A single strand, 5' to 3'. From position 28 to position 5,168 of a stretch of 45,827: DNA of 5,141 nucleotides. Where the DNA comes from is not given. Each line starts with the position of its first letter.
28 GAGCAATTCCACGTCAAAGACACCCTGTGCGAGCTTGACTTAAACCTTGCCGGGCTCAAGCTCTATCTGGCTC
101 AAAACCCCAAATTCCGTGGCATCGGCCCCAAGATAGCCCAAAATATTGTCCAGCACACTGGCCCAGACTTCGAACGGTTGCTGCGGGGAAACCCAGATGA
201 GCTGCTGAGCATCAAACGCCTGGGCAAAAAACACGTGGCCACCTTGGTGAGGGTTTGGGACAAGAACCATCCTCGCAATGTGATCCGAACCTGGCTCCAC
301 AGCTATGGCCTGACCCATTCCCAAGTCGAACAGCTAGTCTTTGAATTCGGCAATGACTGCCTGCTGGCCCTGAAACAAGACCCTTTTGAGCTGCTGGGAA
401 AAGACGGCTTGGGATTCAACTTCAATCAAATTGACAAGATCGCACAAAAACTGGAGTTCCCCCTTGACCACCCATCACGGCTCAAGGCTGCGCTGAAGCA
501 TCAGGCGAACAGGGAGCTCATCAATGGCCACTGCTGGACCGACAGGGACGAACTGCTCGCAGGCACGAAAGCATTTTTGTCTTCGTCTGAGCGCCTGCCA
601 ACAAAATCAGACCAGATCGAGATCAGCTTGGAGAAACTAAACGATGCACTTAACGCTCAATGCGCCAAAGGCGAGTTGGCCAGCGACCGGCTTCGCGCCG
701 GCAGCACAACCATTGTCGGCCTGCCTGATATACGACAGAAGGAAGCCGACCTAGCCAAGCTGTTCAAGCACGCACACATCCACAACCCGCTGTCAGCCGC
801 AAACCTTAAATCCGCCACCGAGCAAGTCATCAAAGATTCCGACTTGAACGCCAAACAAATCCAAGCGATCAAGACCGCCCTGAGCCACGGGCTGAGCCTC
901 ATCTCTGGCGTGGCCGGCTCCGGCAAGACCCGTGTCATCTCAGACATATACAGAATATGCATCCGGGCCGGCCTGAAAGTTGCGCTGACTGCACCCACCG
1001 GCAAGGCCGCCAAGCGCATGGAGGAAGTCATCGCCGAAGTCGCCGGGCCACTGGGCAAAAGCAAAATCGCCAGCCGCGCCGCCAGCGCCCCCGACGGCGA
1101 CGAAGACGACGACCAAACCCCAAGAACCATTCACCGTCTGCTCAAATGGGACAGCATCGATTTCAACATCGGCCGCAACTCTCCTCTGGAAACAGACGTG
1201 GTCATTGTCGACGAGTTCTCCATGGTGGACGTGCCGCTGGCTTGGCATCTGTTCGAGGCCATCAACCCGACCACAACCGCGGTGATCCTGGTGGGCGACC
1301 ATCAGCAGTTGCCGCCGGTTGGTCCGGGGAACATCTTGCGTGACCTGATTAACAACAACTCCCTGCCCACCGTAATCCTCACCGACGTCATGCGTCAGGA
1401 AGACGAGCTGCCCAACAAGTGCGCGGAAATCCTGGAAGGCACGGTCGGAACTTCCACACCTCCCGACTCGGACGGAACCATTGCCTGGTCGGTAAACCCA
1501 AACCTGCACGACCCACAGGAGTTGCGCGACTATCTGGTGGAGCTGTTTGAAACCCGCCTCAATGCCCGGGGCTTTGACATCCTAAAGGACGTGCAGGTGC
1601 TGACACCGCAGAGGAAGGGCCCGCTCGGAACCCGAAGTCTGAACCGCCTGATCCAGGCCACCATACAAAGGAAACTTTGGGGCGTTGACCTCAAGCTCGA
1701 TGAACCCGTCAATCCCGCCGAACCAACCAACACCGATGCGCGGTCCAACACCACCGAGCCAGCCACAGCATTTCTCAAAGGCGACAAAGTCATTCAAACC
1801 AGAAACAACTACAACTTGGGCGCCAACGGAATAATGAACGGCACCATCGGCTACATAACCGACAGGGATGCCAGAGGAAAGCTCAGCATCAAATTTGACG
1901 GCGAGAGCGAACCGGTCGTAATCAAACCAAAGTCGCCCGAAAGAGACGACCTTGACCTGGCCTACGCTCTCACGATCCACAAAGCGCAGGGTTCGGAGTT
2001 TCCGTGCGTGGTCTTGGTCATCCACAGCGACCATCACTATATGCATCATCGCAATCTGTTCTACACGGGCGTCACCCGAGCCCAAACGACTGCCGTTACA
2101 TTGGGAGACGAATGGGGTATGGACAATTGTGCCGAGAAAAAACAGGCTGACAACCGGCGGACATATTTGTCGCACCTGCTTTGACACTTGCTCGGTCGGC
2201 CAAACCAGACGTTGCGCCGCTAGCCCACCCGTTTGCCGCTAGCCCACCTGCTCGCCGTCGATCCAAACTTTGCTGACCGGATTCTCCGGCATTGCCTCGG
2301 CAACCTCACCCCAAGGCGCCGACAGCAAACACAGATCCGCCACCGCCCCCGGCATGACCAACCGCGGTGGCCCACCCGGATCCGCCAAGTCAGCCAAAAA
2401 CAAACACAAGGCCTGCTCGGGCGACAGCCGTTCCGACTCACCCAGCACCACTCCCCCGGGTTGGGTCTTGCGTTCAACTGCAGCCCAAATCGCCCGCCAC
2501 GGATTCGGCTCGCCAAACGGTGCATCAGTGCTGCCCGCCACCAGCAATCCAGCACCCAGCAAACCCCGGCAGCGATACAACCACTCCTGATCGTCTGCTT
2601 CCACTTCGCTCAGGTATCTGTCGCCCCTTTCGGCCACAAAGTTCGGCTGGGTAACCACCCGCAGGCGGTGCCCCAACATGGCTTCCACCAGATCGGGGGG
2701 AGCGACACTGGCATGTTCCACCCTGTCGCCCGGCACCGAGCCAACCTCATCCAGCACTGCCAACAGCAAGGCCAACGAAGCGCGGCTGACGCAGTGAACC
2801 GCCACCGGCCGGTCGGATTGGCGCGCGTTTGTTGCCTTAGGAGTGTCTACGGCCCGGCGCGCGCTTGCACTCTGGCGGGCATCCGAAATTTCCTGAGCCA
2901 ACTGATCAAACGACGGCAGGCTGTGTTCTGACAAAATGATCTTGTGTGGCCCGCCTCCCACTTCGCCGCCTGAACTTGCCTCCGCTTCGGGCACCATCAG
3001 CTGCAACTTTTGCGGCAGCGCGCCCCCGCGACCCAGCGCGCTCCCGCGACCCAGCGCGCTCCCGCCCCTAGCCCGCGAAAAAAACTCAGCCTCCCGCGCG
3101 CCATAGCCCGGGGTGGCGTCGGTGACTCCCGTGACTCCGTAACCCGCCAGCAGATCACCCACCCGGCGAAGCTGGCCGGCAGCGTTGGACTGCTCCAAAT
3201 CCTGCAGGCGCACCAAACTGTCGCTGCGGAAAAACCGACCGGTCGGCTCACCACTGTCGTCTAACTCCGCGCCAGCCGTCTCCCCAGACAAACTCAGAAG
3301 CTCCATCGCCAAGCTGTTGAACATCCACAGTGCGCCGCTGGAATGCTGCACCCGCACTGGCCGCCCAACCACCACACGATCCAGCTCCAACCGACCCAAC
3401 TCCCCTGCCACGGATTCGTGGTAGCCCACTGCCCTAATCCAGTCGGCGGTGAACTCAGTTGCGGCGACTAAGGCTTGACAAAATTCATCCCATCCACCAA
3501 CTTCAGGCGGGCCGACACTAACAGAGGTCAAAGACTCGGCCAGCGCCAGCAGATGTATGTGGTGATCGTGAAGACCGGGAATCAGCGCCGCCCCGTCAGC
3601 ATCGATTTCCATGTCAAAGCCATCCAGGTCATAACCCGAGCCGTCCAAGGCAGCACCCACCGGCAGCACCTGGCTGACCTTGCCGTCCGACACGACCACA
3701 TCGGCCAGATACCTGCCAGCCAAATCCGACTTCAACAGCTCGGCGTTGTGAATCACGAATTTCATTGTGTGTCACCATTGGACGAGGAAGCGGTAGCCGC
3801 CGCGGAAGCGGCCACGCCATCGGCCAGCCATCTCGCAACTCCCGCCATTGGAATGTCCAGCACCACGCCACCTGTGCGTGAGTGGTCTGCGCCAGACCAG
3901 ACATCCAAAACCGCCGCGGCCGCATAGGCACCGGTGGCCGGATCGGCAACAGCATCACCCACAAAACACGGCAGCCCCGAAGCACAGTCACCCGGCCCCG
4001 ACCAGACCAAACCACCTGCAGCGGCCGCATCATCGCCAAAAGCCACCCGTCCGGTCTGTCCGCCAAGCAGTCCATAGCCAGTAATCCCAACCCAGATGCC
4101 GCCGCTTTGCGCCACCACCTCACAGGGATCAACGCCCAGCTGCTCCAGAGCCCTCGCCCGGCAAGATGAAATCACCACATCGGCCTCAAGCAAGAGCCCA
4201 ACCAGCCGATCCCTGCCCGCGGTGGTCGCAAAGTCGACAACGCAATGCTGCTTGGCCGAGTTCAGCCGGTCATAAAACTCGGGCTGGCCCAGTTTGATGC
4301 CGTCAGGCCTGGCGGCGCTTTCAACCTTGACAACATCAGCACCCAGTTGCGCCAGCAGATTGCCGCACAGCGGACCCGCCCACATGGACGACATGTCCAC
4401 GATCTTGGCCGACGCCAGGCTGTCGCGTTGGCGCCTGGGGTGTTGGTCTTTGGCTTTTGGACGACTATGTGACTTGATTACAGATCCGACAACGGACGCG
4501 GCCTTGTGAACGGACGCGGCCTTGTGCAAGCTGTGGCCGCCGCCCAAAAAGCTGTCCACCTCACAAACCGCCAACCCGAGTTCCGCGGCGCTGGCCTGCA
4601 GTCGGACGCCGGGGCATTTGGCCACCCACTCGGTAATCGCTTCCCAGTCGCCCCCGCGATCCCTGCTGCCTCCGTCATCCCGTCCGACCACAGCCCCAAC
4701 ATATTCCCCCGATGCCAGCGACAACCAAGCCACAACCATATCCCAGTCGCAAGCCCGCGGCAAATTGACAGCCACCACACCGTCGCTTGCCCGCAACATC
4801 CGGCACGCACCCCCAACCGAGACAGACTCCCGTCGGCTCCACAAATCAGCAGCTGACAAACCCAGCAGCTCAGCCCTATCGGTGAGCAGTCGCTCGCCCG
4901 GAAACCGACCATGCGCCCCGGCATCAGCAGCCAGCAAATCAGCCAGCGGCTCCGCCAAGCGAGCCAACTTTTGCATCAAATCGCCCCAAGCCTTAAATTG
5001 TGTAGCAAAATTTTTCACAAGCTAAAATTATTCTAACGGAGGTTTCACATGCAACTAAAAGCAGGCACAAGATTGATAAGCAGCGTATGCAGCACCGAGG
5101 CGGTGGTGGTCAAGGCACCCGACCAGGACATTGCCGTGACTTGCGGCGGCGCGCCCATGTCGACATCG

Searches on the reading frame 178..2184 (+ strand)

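Call 9: search_protein_families(library=pfam, proteins=[window:178-2184:+], max_evalue=0.001)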
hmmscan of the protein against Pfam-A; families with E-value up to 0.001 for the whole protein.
window:178-2184:+ (668 aa): 8 families
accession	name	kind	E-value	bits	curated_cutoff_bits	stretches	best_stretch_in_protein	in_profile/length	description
PF13245.12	AAA_19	-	2e-35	122.3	25.1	1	227-383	1-134/134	AAA domain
PF13604.12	AAA_30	-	8.6e-35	120.6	27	1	223-414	2-163/191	AAA domain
PF13538.12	UvrD_C_2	-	7.7e-18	64.6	27.4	1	594-639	1-49/52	UvrD-like helicase C-terminal domain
PF14490.11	HHH_RecD2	-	2e-15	56.9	27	1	36-119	8-91/92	ATP-dependent RecD2 DNA helicase HHH domain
PF01443.25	Viral_helicase1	-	2.6e-12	47.5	21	1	574-638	153-223/228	Viral superfamily 1 RNA helicase core domain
PF13086.12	AAA_11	-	4.1e-11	43.6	27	2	223-277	2-64/257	AAA domain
PF18335.7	SH3_13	-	2.1e-10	40.7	41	1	522-573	16-65/65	ATP-dependent RecD-like DNA helicase SH3 domain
PF00580.27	UvrD-helicase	-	2.3e-07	31.2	23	1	223-292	1-69/271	UvrD/REP helicase N-terminal domain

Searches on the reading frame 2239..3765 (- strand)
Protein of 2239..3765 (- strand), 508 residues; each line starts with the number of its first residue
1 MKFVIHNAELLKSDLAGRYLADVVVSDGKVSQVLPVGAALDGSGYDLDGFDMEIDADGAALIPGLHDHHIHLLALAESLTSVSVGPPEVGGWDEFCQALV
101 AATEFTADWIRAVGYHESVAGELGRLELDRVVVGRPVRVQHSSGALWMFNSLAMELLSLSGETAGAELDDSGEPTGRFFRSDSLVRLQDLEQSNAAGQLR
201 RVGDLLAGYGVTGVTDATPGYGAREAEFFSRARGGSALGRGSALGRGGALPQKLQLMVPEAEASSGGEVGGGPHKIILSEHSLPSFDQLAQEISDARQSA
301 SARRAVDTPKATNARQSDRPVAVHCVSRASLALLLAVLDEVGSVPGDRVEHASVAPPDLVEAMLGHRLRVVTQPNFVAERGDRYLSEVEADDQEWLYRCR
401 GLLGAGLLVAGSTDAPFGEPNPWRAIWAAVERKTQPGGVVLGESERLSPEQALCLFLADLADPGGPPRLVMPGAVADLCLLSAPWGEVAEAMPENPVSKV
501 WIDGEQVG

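Call 9: search_protein_families(library=pfam, proteins=[window:2239-3765:-], max_evalue=0.001)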
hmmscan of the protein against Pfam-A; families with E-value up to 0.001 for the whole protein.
window:2239-3765:- (508 aa): 1 family
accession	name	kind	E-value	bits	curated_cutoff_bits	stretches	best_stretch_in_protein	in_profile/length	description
PF07969.17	Amidohydro_3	-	2e-35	123.6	29.7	1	53-507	2-471/472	Amidohydrolase family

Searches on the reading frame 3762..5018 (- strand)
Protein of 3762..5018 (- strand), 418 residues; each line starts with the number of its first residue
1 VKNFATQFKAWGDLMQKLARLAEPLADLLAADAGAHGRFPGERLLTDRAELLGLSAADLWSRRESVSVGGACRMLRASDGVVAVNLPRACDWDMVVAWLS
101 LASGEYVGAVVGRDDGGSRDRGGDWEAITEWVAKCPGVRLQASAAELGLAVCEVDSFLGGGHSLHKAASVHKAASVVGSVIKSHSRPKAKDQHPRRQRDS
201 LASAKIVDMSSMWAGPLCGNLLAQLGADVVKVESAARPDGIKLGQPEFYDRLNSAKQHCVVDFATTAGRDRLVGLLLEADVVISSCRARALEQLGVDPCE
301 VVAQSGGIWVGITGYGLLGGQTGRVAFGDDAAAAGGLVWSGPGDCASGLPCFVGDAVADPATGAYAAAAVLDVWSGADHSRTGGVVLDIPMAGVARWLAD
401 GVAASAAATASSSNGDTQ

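Call 9: search_protein_families(library=pfam, proteins=[window:3762-5018:-], max_evalue=0.001)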
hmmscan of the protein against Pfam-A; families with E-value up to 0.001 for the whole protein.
window:3762-5018:- (418 aa): 1 family
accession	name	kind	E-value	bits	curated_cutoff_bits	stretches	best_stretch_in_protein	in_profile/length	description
PF02515.22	CoA_transf_3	-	1.5e-30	107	23.3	1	201-409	1-213/366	CoA-transferase family III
